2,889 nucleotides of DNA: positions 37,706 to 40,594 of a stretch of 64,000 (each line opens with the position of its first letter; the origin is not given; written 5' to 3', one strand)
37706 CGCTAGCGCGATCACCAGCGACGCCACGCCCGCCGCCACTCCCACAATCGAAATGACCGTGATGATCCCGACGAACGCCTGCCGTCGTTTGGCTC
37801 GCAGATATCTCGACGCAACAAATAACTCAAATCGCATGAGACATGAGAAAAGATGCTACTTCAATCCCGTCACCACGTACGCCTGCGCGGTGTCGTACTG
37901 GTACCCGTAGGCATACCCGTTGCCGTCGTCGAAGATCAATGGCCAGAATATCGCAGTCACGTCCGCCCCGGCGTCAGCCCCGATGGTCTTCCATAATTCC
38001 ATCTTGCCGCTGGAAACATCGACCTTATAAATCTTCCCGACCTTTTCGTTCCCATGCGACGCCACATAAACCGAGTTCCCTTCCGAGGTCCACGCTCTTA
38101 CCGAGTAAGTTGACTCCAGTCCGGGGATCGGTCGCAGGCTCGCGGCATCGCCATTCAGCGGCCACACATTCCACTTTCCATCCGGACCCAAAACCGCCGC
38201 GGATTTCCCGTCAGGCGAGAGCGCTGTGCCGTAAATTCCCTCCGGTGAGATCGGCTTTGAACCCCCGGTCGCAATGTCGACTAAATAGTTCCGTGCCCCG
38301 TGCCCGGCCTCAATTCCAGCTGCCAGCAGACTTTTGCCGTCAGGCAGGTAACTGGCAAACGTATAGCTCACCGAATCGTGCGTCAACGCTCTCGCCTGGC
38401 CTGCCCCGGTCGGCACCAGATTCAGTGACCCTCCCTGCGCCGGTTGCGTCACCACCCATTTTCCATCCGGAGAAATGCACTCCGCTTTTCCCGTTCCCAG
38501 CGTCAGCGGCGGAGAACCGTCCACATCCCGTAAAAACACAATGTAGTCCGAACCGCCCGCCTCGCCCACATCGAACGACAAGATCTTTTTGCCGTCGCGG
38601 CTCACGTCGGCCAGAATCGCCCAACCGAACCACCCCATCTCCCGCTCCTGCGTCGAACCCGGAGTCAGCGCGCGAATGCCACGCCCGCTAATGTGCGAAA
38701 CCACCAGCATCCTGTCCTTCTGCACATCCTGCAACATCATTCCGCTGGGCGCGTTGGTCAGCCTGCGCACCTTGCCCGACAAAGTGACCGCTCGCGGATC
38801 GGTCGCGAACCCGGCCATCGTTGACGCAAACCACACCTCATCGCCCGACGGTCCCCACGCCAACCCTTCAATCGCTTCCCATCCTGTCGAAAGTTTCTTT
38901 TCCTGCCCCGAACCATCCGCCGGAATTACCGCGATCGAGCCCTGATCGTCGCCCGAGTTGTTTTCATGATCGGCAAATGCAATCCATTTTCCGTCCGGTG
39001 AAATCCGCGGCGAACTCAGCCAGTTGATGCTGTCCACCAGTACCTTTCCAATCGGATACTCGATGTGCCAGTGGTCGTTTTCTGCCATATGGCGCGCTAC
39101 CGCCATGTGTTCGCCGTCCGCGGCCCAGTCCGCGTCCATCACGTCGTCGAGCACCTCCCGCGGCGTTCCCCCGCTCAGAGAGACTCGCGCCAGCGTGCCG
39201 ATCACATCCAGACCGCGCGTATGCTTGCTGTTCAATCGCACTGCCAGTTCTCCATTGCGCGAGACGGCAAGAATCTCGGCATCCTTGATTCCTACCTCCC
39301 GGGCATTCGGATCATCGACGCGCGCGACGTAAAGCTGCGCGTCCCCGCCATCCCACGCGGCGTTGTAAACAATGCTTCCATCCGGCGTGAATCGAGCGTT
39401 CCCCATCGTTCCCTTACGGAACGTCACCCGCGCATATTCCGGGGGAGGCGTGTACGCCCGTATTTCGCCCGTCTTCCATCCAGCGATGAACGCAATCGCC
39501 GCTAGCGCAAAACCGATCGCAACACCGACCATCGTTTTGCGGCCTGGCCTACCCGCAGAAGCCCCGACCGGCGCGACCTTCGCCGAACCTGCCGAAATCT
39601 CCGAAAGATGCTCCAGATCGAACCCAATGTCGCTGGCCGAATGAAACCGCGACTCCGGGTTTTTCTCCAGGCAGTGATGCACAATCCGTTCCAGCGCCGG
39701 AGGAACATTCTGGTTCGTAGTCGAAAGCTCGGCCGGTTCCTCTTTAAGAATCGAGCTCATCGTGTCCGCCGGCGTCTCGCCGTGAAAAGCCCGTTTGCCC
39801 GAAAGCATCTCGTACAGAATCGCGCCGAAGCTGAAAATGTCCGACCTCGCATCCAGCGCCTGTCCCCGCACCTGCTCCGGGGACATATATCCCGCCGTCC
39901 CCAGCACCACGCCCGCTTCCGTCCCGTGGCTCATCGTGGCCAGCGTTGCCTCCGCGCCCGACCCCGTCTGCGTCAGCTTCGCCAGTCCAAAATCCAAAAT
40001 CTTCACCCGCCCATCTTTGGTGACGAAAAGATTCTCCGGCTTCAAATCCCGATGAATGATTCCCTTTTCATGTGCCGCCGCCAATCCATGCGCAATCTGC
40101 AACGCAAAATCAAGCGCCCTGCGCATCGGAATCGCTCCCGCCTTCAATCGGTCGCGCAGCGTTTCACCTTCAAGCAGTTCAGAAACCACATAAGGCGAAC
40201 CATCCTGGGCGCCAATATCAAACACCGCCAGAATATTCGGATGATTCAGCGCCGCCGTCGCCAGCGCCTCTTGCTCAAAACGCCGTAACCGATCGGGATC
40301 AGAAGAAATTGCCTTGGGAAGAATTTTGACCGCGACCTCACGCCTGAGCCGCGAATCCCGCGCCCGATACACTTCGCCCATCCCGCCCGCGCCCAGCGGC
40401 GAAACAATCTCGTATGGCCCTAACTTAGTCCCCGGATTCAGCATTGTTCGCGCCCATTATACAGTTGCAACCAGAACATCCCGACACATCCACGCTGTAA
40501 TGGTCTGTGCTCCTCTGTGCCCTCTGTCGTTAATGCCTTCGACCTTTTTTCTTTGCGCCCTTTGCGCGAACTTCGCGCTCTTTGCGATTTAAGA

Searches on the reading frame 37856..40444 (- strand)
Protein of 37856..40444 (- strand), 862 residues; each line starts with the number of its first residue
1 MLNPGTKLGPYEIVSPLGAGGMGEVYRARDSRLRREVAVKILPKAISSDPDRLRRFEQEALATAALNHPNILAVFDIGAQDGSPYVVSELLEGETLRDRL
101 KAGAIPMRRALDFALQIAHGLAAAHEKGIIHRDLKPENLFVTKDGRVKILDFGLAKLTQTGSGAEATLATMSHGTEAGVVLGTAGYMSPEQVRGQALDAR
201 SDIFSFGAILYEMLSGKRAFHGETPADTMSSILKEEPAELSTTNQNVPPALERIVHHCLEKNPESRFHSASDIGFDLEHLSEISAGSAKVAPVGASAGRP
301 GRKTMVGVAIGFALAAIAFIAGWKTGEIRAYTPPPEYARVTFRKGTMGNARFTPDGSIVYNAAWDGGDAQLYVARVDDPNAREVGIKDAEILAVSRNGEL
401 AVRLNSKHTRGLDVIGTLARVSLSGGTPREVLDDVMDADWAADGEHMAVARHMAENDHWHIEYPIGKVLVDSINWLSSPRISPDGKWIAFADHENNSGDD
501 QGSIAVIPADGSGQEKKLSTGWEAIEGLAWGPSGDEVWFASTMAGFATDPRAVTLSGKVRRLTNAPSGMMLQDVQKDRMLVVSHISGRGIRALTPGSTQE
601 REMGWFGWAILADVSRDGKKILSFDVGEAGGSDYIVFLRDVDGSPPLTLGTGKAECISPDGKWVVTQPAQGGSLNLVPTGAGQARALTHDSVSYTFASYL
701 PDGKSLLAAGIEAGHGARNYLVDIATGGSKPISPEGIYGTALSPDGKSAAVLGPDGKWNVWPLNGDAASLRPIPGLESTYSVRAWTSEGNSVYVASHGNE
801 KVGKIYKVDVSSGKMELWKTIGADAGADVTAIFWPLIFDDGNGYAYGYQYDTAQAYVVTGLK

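Call 34: search_protein_families(library=pfam, proteins=[window:37856-40444:-], max_evalue=0.0001)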
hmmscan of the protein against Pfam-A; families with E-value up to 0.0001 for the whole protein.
window:37856-40444:- (862 aa): 5 families
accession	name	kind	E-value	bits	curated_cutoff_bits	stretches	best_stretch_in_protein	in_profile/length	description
PF00069.31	Pkinase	-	1.6e-52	179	31.7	1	11-268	1-253/263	Protein kinase domain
PF07714.23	PK_Tyr_Ser-Thr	-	2.7e-38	132.2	23.1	1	13-267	3-249/258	Protein tyrosine and serine/threonine kinase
PF07676.18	PD40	-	8.3e-10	38.8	20.9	0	478-499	13-33/38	WD40-like Beta Propeller Repeat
PF01636.29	APH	-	6.1e-08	33.1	23.2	0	121-157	161-199/239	Phosphotransferase enzyme family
PF03109.22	ABC1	-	4e-07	29.9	22.9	0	86-157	145-216/244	ABC1 atypical kinase-like domain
